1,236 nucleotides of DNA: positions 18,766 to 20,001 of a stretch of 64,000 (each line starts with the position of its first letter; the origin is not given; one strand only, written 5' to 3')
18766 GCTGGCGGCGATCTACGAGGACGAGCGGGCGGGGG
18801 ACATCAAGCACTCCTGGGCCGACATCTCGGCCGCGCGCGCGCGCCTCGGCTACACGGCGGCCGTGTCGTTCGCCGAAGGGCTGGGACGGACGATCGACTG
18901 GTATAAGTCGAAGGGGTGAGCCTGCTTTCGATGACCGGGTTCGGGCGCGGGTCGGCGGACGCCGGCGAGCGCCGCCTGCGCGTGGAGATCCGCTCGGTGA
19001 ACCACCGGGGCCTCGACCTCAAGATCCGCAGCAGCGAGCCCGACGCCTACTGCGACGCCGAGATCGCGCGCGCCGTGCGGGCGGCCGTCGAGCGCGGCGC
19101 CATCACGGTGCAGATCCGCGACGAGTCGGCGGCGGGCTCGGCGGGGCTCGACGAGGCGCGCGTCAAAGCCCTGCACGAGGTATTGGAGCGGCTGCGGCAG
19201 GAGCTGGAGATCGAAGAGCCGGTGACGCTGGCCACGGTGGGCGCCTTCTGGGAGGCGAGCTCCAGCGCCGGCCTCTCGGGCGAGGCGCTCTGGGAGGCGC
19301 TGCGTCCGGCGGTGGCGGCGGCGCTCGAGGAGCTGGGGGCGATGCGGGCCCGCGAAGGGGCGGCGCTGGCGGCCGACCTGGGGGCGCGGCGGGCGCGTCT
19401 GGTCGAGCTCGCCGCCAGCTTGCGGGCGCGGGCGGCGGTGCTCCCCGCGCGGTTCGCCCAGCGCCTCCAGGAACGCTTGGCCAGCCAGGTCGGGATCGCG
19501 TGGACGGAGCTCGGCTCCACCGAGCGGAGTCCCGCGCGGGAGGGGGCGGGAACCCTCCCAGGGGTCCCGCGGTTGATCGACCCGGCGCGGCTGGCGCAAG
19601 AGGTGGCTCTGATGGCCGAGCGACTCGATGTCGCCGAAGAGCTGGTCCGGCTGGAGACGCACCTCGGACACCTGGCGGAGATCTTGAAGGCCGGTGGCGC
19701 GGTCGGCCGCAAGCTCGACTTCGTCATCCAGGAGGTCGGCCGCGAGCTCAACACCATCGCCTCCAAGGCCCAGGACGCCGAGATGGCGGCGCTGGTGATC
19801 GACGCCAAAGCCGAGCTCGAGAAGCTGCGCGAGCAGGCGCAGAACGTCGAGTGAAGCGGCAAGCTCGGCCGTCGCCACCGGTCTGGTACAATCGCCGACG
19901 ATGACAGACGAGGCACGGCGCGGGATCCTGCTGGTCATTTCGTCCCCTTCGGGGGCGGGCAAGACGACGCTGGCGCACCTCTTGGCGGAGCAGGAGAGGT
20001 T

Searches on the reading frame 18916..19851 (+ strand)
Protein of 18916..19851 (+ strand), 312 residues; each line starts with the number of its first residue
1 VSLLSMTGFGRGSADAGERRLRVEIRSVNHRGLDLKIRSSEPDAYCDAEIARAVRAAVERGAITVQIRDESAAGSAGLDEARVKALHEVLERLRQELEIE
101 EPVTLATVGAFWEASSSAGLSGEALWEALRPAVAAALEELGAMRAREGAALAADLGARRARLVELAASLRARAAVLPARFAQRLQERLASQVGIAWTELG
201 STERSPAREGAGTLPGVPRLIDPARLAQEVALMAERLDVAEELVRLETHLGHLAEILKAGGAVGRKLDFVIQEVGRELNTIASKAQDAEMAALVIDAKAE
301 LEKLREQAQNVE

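Call 60: search_protein_families(library=pfam, proteins=[window:18916-19851:+])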
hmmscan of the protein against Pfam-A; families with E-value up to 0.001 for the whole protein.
window:18916-19851:+ (312 aa): 2 families
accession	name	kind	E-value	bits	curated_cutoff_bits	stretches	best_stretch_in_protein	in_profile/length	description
PF08340.16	YicC-like_C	-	1.6e-37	128.7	27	1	221-312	29-120/120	Endoribonuclease YicC-like, C-terminal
PF03755.18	YicC-like_N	-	5.8e-32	111.7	25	1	4-152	2-155/156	Endoribonuclease YicC-like, N-terminal region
